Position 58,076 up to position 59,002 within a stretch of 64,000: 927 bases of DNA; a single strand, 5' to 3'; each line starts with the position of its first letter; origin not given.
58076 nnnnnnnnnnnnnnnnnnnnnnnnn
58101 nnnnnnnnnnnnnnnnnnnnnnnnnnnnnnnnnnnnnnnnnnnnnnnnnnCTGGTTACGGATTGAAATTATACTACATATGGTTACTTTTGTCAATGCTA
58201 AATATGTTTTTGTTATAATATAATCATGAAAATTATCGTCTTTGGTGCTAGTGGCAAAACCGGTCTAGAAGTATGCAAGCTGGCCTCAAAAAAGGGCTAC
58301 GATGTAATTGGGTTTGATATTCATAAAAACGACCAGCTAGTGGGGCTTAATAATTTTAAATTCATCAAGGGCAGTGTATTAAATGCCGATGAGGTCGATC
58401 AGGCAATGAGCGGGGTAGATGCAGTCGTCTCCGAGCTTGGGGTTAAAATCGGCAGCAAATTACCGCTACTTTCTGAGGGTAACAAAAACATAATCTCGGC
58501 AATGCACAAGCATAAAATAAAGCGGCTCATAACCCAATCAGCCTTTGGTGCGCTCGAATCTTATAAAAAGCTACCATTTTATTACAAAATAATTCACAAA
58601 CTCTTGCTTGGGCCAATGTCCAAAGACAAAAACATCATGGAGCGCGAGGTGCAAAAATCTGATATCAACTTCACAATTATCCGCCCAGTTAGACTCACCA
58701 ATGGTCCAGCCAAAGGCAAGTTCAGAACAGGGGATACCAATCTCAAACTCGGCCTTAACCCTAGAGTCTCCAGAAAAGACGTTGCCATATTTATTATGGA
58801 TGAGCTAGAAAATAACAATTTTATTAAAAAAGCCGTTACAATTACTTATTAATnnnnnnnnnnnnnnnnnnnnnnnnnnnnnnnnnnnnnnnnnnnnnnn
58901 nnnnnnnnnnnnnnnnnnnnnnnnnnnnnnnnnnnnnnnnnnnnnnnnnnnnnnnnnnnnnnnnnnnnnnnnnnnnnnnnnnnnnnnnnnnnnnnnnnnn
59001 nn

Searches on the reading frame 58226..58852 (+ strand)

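Call 21: search_protein_families(library=pfam, proteins=[window:58226-58852:+], max_evalue=0.0001)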
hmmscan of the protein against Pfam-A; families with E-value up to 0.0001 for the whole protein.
window:58226-58852:+ (208 aa): 3 families
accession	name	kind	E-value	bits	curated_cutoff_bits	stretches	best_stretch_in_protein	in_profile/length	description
PF13460.12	NAD_binding_10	-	5.6e-36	124.6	27.2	1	7-196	1-183/184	NAD(P)H-binding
PF01370.27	Epimerase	-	2.1e-07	31.1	20.9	1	3-106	1-115/240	NAD dependent epimerase/dehydratase family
PF05368.20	NmrA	-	3.9e-06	27.1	27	1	2-113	4-114/298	NmrA-like family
